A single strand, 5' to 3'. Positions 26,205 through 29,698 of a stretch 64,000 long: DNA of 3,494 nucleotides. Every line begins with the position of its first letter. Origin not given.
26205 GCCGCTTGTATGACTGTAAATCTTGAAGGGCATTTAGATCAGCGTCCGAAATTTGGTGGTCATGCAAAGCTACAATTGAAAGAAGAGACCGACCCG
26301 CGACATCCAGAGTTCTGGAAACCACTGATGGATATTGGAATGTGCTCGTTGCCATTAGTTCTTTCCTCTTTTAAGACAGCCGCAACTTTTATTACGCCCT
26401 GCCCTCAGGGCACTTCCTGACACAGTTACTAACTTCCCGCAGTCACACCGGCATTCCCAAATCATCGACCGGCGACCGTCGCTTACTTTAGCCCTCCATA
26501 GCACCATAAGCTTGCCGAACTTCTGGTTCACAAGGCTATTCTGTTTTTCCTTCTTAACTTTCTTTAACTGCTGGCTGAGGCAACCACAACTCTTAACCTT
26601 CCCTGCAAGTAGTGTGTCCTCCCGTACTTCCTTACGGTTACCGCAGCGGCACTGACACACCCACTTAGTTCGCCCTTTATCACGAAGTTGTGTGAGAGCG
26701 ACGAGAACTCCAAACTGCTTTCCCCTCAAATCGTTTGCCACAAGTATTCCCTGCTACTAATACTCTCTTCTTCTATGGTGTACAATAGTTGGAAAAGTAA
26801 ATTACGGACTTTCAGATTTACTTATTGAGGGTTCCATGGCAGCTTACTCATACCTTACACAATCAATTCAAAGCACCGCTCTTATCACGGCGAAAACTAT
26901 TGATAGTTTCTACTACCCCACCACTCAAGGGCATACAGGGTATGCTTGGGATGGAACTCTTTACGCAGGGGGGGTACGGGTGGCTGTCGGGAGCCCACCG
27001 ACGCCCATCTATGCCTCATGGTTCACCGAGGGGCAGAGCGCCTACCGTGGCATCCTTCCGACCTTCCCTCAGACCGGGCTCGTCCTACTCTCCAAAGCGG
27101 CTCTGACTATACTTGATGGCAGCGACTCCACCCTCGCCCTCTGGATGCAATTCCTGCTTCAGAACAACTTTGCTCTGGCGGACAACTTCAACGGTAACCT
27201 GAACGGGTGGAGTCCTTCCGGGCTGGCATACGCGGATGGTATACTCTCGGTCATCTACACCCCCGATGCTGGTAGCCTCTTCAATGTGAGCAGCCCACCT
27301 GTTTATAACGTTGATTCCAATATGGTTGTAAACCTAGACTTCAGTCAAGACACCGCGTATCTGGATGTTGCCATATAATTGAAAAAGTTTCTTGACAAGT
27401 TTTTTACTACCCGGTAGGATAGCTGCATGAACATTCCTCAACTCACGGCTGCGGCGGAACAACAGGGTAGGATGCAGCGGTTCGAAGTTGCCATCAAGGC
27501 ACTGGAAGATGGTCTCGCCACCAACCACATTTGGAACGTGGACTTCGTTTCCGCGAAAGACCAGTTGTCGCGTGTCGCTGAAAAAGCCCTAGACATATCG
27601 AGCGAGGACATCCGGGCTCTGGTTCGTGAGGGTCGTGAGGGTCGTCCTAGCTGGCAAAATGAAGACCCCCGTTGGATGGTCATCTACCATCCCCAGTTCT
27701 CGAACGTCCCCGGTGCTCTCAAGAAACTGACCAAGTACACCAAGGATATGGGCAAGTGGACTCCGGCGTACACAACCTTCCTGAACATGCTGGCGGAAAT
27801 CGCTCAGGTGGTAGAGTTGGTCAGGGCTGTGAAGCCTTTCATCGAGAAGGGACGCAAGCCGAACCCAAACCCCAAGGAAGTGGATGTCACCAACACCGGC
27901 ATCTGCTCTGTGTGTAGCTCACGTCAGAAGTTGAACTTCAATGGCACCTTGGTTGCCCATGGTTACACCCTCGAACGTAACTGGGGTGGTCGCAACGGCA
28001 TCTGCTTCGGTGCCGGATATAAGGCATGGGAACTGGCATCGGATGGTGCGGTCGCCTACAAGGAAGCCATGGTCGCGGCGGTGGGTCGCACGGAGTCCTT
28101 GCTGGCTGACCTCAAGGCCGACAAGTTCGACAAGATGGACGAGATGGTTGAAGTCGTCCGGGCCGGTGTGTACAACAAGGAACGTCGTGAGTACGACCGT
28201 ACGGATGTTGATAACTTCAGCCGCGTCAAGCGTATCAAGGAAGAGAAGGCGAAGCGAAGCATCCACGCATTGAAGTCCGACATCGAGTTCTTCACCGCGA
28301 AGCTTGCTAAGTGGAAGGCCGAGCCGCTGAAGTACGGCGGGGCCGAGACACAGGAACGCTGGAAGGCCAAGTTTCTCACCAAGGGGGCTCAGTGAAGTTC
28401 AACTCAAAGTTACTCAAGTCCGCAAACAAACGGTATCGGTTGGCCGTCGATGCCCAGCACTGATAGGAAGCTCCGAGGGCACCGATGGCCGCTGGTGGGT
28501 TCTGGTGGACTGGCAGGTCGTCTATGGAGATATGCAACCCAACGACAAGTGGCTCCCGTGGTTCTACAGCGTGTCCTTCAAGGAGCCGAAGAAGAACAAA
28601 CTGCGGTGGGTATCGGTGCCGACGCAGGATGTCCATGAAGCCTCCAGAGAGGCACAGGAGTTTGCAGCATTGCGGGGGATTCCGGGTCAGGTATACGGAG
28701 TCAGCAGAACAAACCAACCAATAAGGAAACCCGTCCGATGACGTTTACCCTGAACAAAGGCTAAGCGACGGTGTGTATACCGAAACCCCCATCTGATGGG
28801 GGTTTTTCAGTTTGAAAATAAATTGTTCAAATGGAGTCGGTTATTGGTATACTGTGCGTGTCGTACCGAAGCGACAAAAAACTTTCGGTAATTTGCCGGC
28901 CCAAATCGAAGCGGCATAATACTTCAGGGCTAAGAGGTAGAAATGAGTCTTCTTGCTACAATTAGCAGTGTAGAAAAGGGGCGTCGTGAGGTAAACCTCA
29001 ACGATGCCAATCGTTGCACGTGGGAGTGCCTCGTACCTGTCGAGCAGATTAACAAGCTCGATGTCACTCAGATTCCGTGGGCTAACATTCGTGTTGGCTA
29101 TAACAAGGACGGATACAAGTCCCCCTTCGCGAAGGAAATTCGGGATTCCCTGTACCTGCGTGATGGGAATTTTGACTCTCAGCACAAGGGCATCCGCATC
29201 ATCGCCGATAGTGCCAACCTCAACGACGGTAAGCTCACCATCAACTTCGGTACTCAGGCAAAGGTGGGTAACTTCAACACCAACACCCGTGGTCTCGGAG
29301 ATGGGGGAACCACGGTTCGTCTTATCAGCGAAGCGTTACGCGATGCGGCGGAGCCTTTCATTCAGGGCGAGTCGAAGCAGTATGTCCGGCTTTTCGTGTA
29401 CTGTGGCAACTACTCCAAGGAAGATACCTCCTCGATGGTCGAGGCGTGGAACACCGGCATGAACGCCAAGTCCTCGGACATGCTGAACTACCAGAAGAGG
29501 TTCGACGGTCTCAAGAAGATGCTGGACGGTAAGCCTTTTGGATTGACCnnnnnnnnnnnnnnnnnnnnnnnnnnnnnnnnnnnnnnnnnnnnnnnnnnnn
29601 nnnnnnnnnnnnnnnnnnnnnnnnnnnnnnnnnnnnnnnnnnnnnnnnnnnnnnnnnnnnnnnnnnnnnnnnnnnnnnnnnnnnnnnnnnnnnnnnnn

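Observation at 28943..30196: ParB/DndB-like protein with DGQHR-like motif (DSQHK) in a phage accessory slot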

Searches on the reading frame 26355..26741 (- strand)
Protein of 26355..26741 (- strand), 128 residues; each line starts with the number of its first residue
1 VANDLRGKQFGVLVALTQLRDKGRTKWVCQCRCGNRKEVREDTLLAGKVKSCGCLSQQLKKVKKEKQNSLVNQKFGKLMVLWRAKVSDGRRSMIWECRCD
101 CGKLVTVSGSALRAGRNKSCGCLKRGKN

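Call 3: search_protein_families(library=pfam, proteins=[window:26355-26741:-], max_evalue=1)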
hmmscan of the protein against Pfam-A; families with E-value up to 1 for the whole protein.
window:26355-26741:- (128 aa): 3 families
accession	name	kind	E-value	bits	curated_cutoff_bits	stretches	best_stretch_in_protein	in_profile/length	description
PF19761.4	DUF6248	-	0.0001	22.7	26.7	2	54-102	65-111/155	Family of unknown function (DUF6248)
PF05207.18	Zn_ribbon_CSL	-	0.0016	18.6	29.2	1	21-49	11-40/55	CSL zinc finger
PF08882.16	Acetone_carb_G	-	0.32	11.7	21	0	21-35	19-33/113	Acetone carboxylase gamma subunit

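Call 4: search_protein_families(library=phrogs, proteins=[window:26355-26741:-], max_evalue=0.01)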
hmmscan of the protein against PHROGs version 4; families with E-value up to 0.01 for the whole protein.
window:26355-26741:- (128 aa): 4 families
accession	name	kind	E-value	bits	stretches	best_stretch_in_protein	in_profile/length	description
phrog_374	-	DNA, RNA and nucleotide metabolism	2.3e-30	107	2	2-66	194-261/617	HNH endonuclease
phrog_22195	-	unknown function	3.6e-10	40.8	2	3-59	8-62/148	-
phrog_18493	-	unknown function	0.00017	22.7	0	63-122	53-108/136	-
phrog_27240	-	unknown function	0.00081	20.8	1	18-66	21-67/132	-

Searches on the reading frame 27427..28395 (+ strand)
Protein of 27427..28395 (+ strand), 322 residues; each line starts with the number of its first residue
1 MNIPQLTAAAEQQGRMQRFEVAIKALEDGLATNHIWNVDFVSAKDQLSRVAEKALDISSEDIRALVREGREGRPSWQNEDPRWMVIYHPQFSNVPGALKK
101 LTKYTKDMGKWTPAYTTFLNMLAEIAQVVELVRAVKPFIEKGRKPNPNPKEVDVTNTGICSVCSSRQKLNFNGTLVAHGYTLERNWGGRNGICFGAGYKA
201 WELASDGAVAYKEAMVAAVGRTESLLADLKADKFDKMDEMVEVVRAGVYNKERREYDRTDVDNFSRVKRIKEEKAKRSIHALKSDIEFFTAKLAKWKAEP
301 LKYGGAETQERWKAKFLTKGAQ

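Call 3: search_protein_families(library=pfam, proteins=[window:27427-28395:+], max_evalue=1)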
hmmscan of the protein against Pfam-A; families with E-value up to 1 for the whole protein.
window:27427-28395:+ (322 aa): 3 families
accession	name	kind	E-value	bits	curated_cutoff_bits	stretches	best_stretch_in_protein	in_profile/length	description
PF13264.11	DUF4055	-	0.061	13.9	25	1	173-231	29-84/140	Domain of unknown function (DUF4055)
PF25217.1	CreS_N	-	0.11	13.5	27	1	97-146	28-74/80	Crescentin, N-terminal segment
PF22039.1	HUTI_composite_bact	-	0.15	12.2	25.5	1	207-227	1-21/26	Imidazolonepropionase-like composite domain, bacteria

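Call 4: search_protein_families(library=phrogs, proteins=[window:27427-28395:+], max_evalue=0.01)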
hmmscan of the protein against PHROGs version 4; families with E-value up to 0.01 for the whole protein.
window:27427-28395:+ (322 aa): 2 families
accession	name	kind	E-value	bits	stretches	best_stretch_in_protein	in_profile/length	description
phrog_28271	-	unknown function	5.2e-16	60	1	18-299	16-281/281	-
phrog_17208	-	unknown function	1.7e-08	35.6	1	153-288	6-127/207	-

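Call 5: search_protein_families(library=padloc, proteins=[window:27427-28395:+], max_evalue=1)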
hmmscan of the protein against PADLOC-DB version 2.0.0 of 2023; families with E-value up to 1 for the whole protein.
window:27427-28395:+ (322 aa): 0 families

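Call 6: search_protein_families(library=ncbifam, proteins=[window:27427-28395:+], max_evalue=1)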
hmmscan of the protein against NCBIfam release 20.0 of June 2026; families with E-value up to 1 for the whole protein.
window:27427-28395:+ (322 aa): 1 family
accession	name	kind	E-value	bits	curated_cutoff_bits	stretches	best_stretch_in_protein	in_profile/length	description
TIGR03930.1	WXG100_ESAT6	subfamily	0.089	13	44.85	1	103-130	48-75/90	WXG100 family type VII secretion target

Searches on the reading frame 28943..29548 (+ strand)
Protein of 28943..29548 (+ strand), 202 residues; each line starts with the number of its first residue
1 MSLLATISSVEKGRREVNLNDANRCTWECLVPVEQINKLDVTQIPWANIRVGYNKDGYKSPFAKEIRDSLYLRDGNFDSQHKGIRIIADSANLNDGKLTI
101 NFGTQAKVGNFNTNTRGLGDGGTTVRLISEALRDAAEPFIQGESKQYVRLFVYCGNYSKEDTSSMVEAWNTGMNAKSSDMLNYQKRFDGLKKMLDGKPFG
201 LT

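Call 74: predict_structure(alignment_id=A6)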
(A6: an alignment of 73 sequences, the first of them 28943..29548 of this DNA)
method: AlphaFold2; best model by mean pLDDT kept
length: 202 residues; sequences in the alignment: 73
mean_pLDDT: 87.4   pTM: 0.79
mean pLDDT of the five models: 87.4, 86.4, 85.2, 85.2, 85.2
residues with pLDDT >= 90: 131; 70-90: 43; 50-70: 26; < 50: 2
segments of 3 or more residues with pLDDT < 50: none
pLDDT, mean of each block of 10 residues (from residue 1): 95 96 97 95 79 62 90 92 96 98 93 91 92 92 94 95 89 61 76 74 54
secondary structure, 60 per line:
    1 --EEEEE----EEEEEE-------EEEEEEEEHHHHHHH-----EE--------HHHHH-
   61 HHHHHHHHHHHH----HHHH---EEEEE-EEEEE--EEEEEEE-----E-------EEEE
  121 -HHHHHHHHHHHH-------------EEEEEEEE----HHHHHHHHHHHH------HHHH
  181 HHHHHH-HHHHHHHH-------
elements in order: E3-7 E12-17 E25-32 H33-39 H55-59 H61-72 H77-80 E84-88 E90-94 E97-103 E117-120 H122-133 E147-154 H159-170 H177-186 H188-195
